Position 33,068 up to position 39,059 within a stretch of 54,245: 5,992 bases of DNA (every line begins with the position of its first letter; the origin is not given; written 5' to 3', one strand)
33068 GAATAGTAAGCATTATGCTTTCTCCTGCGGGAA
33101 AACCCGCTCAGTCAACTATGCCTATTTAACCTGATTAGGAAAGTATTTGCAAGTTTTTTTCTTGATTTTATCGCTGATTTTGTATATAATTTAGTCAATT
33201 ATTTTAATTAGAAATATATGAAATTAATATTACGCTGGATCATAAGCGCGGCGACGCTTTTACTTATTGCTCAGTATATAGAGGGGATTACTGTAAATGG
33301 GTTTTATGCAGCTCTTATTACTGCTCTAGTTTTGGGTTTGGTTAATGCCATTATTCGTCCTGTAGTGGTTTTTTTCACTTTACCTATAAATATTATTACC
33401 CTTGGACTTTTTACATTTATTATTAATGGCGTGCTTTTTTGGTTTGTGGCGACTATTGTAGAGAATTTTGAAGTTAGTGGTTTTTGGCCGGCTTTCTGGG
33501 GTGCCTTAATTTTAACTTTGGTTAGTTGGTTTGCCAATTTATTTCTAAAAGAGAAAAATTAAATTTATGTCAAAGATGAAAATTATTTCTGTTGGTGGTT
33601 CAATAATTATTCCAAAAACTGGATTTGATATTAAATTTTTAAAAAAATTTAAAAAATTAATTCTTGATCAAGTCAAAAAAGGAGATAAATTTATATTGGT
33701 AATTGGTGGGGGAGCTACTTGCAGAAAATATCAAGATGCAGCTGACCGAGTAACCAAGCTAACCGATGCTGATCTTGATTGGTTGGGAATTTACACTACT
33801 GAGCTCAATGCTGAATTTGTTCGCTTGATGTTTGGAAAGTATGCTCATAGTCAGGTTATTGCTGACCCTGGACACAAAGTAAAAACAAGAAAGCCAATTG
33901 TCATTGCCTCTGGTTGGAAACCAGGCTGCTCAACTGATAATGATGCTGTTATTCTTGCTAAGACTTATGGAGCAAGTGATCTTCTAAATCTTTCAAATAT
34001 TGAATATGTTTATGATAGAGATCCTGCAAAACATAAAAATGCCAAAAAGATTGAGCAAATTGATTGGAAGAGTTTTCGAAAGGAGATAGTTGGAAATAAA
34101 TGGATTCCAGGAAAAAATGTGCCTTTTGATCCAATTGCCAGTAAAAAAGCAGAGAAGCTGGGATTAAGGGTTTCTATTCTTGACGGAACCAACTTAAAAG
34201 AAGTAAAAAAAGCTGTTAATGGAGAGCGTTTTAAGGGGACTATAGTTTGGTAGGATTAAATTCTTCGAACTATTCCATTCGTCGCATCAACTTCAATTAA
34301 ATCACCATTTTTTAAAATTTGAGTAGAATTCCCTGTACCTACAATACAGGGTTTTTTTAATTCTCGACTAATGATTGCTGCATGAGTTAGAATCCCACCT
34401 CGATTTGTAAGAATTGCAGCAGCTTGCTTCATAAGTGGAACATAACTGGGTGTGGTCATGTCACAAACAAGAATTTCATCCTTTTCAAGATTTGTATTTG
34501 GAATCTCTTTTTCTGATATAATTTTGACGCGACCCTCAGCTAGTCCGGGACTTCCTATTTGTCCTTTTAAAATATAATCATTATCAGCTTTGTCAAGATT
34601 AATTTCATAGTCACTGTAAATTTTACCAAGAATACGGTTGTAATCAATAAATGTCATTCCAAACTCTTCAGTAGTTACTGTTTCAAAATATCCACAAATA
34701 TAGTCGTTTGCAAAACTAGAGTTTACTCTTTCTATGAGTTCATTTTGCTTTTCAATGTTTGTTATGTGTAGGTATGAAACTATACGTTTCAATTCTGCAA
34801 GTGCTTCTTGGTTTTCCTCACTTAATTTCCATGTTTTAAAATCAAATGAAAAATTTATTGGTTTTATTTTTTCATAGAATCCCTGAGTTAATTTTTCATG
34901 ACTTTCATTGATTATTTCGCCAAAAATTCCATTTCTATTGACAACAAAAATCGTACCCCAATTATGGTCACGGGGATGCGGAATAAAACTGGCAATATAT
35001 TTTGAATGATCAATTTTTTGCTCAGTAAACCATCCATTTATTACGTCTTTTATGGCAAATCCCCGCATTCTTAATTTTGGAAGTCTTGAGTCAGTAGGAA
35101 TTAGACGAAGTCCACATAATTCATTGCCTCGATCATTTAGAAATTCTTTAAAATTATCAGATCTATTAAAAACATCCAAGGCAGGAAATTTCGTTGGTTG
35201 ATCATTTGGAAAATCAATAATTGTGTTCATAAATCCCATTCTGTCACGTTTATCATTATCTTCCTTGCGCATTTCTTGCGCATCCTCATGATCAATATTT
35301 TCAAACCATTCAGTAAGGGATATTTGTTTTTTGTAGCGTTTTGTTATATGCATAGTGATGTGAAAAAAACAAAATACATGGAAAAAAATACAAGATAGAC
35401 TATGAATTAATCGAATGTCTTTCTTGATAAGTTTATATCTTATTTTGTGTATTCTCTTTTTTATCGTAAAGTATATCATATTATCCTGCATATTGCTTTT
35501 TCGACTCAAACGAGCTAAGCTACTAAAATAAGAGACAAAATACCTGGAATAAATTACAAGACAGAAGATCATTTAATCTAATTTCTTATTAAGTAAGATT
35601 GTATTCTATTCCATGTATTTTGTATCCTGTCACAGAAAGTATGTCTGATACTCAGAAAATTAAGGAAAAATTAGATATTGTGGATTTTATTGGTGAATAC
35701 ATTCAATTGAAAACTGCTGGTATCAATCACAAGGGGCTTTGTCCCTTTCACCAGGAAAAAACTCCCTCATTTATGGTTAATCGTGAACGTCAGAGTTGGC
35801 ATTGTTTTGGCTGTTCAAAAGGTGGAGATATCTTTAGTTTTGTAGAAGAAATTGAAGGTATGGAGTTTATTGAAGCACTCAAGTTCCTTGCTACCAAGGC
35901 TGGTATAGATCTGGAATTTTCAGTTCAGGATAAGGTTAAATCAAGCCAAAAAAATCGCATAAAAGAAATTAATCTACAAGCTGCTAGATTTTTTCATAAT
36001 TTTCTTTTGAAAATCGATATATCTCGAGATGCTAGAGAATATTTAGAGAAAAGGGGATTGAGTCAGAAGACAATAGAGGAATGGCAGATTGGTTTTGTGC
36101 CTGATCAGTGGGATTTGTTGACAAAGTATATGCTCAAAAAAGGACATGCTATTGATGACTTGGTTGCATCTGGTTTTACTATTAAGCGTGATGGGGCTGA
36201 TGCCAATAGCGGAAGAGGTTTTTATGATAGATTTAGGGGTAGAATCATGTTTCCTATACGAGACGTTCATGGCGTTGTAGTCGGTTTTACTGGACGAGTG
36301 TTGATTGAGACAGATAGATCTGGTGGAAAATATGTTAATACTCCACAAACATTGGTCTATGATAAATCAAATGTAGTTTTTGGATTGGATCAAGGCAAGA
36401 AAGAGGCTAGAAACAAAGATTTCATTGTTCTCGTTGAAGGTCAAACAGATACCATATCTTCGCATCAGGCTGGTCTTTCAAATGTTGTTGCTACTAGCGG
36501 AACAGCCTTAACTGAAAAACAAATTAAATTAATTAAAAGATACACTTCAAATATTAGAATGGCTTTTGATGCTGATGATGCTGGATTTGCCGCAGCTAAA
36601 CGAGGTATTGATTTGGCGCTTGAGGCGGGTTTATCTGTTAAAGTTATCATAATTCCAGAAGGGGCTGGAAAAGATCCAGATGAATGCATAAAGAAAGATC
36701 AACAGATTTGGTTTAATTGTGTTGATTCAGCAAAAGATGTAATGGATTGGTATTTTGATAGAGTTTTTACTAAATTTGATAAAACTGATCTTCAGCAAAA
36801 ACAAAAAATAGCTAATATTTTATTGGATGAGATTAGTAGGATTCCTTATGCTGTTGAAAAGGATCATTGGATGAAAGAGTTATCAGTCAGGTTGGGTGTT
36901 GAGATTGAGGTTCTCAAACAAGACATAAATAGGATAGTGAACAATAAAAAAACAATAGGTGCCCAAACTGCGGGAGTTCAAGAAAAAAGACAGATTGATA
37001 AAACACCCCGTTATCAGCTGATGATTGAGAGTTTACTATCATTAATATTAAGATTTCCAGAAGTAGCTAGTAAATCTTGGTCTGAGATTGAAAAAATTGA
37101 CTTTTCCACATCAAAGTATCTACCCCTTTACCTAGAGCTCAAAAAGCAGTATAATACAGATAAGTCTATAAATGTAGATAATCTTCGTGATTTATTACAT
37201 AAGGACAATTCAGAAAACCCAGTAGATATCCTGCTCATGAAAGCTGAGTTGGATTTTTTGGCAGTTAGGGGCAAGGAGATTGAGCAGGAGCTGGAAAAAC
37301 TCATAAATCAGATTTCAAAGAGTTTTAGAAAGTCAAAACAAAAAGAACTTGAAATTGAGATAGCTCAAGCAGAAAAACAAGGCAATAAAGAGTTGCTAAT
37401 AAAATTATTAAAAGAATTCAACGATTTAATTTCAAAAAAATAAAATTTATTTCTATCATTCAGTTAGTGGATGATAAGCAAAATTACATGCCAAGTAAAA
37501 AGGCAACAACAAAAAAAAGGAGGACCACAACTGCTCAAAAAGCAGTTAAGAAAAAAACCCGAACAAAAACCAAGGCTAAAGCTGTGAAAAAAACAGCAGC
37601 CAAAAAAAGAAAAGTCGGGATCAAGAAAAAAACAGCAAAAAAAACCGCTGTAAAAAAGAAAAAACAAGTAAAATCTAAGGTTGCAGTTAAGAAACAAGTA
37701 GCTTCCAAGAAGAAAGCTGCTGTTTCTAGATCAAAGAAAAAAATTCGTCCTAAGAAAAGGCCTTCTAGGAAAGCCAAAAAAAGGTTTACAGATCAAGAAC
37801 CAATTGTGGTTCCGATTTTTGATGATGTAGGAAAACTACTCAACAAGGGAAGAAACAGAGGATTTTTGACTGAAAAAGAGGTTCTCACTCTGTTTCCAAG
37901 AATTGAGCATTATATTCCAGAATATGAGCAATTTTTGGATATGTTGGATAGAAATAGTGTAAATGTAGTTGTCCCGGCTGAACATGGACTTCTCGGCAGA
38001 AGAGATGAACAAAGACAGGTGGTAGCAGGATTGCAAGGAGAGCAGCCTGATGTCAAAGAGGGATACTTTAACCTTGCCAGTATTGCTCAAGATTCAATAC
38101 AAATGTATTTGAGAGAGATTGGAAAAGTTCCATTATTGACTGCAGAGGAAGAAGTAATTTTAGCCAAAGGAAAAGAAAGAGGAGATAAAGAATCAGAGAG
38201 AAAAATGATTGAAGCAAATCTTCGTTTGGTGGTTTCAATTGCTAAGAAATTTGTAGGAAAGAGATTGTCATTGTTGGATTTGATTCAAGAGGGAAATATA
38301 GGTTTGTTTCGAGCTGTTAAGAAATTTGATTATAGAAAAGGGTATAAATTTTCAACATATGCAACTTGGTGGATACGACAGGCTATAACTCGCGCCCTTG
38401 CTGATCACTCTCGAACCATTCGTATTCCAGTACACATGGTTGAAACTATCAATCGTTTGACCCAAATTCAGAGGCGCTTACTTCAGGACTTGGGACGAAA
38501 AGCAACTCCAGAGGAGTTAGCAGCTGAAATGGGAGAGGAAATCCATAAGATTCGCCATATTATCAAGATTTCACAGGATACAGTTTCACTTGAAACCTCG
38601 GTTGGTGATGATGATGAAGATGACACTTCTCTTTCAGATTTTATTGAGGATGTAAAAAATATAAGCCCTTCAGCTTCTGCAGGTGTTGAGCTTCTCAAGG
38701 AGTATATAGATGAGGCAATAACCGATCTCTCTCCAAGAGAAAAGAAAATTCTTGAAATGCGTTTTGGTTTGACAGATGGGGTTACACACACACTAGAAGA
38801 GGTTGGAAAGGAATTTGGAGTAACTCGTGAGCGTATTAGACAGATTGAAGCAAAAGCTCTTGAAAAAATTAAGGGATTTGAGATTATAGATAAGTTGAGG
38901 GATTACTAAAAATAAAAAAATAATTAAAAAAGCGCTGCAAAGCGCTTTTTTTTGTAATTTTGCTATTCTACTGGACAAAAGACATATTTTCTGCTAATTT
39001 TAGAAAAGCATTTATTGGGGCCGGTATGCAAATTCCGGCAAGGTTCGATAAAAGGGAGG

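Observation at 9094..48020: Six high-GC single-gene islets embedded in intergenic spacers of an AT-rich chromosome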

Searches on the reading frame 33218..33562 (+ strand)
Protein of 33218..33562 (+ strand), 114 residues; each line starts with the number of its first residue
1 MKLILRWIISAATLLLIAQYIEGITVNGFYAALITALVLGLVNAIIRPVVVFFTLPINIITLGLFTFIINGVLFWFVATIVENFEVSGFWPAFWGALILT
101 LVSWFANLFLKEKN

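Call 17: search_protein_families(library=pfam, proteins=[window:33218-33562:+])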
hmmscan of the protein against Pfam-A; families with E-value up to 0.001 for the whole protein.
window:33218-33562:+ (114 aa): 1 family
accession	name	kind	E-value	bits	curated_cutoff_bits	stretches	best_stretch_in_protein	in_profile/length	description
PF04020.18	Phage_holin_4_2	-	5.6e-35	120.6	28.8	1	1-105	1-105/105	Mycobacterial 4 TMS phage holin, superfamily IV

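Call 84: find_encoding_contigs(protein=window:33218-33562:+, flank=6000, max_places=10)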
Protein window:33218-33562:+ (114 aa): 1 contig read that carries it; 1 place shown.
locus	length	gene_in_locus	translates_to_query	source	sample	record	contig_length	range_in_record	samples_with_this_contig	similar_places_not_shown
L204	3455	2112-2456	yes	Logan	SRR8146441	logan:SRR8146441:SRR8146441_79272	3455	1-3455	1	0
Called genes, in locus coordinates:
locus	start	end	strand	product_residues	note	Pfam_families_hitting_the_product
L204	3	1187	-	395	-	?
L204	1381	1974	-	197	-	-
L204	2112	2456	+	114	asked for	PF04020:Phage_holin_4_2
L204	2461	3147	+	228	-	PF00696:AA_kinase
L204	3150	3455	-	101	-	?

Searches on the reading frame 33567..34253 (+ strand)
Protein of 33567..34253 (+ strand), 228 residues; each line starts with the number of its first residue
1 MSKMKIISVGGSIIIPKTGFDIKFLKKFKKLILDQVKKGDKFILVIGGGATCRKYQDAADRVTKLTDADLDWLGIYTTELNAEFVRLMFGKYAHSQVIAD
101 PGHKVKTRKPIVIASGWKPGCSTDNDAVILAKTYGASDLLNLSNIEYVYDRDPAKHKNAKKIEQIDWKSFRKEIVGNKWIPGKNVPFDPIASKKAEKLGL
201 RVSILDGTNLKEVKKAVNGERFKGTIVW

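Call 75: search_protein_families(library=pfam, proteins=[window:33567-34253:+], max_evalue=0.00001)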
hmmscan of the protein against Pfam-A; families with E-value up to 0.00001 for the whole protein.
window:33567-34253:+ (228 aa): 1 family
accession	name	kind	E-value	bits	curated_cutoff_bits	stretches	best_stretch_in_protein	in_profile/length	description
PF00696.33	AA_kinase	-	5e-21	76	24.9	1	3-205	1-233/234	Amino acid kinase family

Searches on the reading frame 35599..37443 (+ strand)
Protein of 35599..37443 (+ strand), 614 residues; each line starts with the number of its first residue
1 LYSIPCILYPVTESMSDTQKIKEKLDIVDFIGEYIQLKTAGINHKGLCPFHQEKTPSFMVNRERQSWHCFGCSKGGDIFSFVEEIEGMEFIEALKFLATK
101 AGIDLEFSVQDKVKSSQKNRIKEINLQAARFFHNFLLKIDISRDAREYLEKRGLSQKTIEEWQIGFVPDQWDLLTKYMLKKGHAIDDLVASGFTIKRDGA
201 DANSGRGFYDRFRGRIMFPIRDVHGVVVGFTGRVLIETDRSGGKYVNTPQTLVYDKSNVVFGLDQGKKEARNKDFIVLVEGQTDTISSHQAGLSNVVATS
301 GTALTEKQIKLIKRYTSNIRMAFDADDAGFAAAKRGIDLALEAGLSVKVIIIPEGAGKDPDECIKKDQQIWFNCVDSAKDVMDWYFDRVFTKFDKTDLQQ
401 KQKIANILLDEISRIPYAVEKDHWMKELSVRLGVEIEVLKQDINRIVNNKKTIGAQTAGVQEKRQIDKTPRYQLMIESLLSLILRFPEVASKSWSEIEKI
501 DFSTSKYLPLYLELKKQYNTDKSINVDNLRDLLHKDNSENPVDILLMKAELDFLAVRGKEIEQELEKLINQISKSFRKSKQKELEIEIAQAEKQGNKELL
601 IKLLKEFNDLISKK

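Call 76: search_protein_families(library=pfam, proteins=[window:35599-37443:+], max_evalue=0.00001)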
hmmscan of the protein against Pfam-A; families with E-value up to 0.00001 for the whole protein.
window:35599-37443:+ (614 aa): 5 families
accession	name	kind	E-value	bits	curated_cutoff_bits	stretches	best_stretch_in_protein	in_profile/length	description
PF08275.17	DNAG_N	-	1.2e-34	119.6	26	1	134-265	3-126/128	DNA primase catalytic core, N-terminal domain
PF01807.25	Zn_ribbon_DnaG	-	4.5e-34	116.6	24.9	1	18-108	6-96/98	CHC2 zinc finger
PF13155.12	Toprim_2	-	2.4e-22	79.5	22.1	1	277-363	1-87/88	Toprim-like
PF13662.12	Toprim_4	-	1.7e-14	54.2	25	1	276-350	3-84/85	Toprim domain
PF01751.28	Toprim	-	2e-09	38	23.1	1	276-345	2-89/96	Toprim domain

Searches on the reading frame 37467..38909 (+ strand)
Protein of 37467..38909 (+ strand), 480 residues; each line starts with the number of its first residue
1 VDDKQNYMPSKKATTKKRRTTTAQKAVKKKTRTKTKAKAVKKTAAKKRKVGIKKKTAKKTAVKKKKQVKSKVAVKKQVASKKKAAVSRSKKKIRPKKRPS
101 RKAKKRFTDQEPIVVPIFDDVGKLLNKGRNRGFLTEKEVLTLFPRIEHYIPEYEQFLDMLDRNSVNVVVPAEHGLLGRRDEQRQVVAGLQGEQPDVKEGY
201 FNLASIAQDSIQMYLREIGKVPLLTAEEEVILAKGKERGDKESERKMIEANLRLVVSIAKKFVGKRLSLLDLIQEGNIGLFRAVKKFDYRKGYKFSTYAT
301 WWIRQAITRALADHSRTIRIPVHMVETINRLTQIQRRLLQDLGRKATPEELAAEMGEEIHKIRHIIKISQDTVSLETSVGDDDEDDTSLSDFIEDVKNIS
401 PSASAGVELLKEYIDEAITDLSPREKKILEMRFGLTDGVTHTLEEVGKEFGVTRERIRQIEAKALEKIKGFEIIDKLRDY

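Call 17: search_protein_families(library=pfam, proteins=[window:37467-38909:+])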
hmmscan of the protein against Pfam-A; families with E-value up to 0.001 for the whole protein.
window:37467-38909:+ (480 aa): 5 families
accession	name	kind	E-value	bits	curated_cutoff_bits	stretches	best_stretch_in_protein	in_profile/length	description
PF04542.20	Sigma70_r2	-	3e-23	81.8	24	1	247-317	1-71/71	Sigma-70 region 2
PF04539.22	Sigma70_r3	-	7.6e-20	71.2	25.3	1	326-402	1-75/78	Sigma-70 region 3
PF04545.22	Sigma70_r4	-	1.1e-16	60.6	24.1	1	417-469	1-49/50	Sigma-70, region 4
PF00140.25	Sigma70_r1_2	-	6.5e-16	58.5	22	1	209-242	1-34/34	Sigma-70 factor, region 1.2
PF03979.19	Sigma70_r1_1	-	8.7e-06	26.1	22.5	1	120-172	6-58/81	Sigma-70 factor, region 1.1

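Call 59: find_related_loci(query=window:37467-38909:+, collection=genome_contigs, flank=6000)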
Query window:37467-38909:+ (480 aa) in genome_contigs; peptide patterns used: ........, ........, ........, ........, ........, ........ (x = any residue, [..] = any of these).
122 stretches matched a pattern; 42 encode a relative of the query (tblastn E <= 1e-3); 42 distinct loci.
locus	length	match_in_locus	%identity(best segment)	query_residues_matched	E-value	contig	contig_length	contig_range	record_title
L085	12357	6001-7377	73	8-480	0e+0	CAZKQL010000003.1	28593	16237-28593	MAG TPA_asm: uncultured Gammaproteobacteria bacterium isolate SRP090828_co3_39 genome assembly, contig: NODE_236_length_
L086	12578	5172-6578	69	6-480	0e+0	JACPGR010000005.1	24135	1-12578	MAG: Candidatus Magasanikbacteria bacterium isolate NC_groundwater_393_Ag_B-0.1um_39_15 GD18-4_B1_scaffold_93215, whole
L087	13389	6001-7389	68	25-480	0e+0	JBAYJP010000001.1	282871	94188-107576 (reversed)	MAG: Candidatus Magasanikiibacteriota bacterium isolate SO_2016_GW1_59 scaffold00055_OW334_2016, whole genome shotgun se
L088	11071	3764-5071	73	57-480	0e+0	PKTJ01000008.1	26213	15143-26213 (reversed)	MAG: Candidatus Parcubacteria bacterium isolate BM521 sc_1057, whole genome shotgun sequence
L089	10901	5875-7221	71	36-480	0e+0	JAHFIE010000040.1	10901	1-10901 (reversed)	MAG: Candidatus Magasanikiibacteriota bacterium isolate nzgw355 NODE_4354_length_10902_cov_3.069660, whole genome shotgu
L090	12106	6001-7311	71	48-480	0e+0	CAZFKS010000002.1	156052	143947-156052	MAG TPA_asm: uncultured Gammaproteobacteria bacterium isolate SRP257259_co1_329 genome assembly, contig: NODE_78_length_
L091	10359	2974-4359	67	16-480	0e+0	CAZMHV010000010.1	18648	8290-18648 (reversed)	MAG TPA_asm: uncultured Gammaproteobacteria bacterium isolate SRP342105_co1_345 genome assembly, contig: NODE_3980_lengt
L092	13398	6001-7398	67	7-480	0e+0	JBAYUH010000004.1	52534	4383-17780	MAG: Candidatus Magasanikiibacteriota bacterium isolate SO_2016_LW3_30 scaffold00935_LW162_2016, whole genome shotgun se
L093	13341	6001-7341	69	34-480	0e+0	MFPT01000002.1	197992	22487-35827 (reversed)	MAG: Candidatus Magasanikbacteria bacterium RIFCSPHIGHO2_01_FULL_41_23 rifcsphigho2_01_scaffold_1198, whole genome shotg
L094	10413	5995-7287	70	55-480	0e+0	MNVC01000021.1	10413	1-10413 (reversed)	MAG: Candidatus Magasanikbacteria bacterium CG1_02_32_51 cg1_0.2_scaffold_12800_c, whole genome shotgun sequence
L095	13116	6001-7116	77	107-480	0e+0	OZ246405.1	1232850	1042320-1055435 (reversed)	MAG: uncultured Gammaproteobacteria bacterium isolate ERP019367_co1_70 genome assembly, chromosome: 1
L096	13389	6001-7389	65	7-480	0e+0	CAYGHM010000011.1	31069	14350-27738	MAG TPA_asm: uncultured Gammaproteobacteria bacterium isolate ERP113451_co1_442 genome assembly, contig: NODE_1619_lengt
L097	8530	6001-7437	67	6-480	0e+0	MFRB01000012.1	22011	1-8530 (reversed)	MAG: Candidatus Magasanikbacteria bacterium RIFOXYD12_FULL_33_17 rifoxyd3_full_scaffold_1245, whole genome shotgun seque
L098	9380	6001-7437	66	6-480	0e+0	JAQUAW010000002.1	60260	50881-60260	MAG: Patescibacteria group bacterium isolate STC_93 NODE_1047_length_60260_cov_3.916851_Sandtown_C, whole genome shotgun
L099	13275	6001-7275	70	59-480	0e+0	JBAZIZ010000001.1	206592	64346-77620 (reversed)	MAG: Patescibacteria group bacterium isolate SO_2017_LW4_107 scaffold_197_c1_LW137-91_2017, whole genome shotgun sequenc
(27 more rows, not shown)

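Call 111: find_homologous_proteins(query=L088:5805-6197:-, max_evalue=0.001)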
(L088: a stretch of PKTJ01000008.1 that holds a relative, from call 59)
Query L088:5805-6197:-: 7 candidates shared short words with the query, none scored E <= 0.001.
